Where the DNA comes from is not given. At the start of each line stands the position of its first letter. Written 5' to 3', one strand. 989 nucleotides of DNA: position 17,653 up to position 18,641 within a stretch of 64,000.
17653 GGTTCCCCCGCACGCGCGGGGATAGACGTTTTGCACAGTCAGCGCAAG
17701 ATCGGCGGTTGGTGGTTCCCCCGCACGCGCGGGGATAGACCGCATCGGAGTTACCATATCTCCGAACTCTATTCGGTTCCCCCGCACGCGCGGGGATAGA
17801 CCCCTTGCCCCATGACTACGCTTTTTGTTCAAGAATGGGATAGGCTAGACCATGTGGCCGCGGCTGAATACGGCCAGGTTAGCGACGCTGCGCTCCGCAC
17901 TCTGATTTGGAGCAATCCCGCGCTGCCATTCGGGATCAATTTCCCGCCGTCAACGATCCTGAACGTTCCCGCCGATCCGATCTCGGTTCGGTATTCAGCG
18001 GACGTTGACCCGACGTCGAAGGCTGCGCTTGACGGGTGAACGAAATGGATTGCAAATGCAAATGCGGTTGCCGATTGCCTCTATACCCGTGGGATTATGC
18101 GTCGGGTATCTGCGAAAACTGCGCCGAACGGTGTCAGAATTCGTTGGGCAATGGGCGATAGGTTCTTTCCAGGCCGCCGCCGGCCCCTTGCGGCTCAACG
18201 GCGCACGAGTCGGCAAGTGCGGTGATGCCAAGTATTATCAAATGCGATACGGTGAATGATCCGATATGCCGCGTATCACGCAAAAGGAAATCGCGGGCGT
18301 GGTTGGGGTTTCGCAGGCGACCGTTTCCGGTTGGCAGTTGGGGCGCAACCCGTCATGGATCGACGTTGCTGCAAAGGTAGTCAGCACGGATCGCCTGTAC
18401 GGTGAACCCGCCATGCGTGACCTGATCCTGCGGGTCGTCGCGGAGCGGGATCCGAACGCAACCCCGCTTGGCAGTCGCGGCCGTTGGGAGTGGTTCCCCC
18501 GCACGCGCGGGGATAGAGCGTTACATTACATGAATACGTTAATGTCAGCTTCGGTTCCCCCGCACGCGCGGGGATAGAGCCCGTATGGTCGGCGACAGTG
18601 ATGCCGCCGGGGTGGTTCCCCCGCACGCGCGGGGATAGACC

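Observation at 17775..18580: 689-bp phage-like segment sitting in a spacer position of the array, followed by two repeats with a private variant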

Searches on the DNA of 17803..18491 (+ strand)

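Call 8: search_dna_similar(query=window:17803-18491:+, collection=phages, mode=distant)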
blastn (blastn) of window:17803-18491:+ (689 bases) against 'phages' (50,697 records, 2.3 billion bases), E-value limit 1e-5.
No match.

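Call 89: search_dna_similar(query=window:17803-18491:+, collection=plasmids, mode=distant, max_evalue=0.001)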
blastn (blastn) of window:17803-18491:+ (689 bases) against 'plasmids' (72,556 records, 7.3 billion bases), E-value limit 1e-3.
No match.
